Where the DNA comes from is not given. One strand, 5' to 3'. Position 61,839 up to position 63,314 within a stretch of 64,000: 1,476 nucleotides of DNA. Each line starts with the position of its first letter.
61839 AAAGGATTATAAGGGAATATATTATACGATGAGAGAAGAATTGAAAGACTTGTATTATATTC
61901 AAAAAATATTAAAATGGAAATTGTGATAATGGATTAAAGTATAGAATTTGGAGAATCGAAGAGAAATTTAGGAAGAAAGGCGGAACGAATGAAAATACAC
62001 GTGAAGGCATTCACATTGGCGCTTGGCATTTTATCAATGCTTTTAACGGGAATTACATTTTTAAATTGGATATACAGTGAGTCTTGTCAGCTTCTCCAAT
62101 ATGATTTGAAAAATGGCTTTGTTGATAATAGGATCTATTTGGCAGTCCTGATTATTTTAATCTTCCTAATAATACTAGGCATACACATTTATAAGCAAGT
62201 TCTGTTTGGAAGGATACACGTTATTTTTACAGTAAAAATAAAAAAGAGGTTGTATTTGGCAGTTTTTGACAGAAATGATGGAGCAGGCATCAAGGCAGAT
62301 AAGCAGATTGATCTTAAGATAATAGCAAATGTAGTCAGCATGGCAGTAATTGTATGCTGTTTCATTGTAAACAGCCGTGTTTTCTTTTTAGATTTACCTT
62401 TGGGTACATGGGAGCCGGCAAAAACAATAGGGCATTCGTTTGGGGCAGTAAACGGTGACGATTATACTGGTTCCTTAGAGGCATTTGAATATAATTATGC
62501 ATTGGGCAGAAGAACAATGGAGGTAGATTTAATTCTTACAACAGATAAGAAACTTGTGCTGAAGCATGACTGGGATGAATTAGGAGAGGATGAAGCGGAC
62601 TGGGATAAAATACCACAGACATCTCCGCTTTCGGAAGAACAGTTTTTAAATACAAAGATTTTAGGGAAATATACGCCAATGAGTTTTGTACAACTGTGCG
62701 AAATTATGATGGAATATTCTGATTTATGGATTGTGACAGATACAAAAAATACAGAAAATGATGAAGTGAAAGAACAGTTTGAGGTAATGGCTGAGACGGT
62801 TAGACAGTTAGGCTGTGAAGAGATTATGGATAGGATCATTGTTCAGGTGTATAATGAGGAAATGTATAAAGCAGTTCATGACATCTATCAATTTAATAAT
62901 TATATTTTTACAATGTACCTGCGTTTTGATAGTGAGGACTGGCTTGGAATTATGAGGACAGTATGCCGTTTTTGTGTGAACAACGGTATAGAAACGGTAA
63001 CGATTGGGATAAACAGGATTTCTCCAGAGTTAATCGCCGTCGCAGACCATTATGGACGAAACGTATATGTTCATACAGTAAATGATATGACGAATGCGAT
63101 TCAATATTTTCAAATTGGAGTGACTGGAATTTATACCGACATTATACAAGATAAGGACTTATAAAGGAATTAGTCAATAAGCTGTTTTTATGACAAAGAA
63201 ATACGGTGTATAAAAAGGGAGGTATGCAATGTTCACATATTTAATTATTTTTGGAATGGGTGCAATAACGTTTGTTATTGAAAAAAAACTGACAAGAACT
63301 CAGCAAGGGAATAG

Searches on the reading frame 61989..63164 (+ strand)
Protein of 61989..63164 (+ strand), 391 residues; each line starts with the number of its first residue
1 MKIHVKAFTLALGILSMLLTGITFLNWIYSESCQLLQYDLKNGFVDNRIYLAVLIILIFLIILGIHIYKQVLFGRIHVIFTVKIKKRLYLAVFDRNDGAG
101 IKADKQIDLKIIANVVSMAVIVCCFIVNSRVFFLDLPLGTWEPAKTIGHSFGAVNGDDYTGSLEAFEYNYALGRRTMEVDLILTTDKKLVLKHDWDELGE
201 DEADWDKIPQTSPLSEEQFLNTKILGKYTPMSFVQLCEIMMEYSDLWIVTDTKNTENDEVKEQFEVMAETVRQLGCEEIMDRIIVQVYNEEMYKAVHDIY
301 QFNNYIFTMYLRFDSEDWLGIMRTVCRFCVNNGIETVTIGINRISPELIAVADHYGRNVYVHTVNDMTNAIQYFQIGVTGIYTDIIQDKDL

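Call 8: search_protein_families(library=pfam, proteins=[window:61989-63164:+])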
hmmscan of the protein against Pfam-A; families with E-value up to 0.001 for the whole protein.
window:61989-63164:+ (391 aa): 1 family
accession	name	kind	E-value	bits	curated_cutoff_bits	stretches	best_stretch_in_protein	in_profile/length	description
PF03009.23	GDPD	-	2.5e-12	47.9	23.6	1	162-385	12-241/244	Glycerophosphoryl diester phosphodiesterase family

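Call 37: find_encoding_contigs(protein=window:61989-63164:+, flank=10000, max_places=3)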
Protein window:61989-63164:+ (391 aa): 21 contigs read that carry it; 3 places shown.
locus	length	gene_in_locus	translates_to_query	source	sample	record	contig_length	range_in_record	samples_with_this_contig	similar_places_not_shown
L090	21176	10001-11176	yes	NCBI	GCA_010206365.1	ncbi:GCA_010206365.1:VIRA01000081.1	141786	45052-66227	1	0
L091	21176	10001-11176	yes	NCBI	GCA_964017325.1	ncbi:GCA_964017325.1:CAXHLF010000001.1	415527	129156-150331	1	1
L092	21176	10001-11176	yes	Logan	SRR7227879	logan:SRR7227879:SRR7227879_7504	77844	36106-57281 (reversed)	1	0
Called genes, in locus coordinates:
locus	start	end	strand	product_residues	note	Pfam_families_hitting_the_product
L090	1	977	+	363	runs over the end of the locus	PF01041:DegT_DnrJ_EryC1, PF01053:Cys_Met_Meta_PP (weak), PF01212:Beta_elim_lyase (weak)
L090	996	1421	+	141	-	PF05523:FdtA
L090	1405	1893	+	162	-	PF13302:Acetyltransf_3, PF13420:Acetyltransf_4, PF13523:Acetyltransf_8 (faint), PF00583:Acetyltransf_1, PF13673:Acetyltransf_10 (weak), PF13508:Acetyltransf_7 (weak)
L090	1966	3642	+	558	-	-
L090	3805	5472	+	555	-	PF08759:GT-D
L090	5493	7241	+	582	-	PF00664:ABC_membrane, PF02463:SMC_N (weak), PF00005:ABC_tran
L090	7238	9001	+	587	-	-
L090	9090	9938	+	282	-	-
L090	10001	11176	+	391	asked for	PF03009:GDPD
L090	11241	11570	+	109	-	-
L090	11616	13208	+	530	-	PF00884:Sulfatase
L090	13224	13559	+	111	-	-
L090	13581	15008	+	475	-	-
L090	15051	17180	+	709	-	-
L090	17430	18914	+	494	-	-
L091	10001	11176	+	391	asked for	PF03009:GDPD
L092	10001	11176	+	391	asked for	PF03009:GDPD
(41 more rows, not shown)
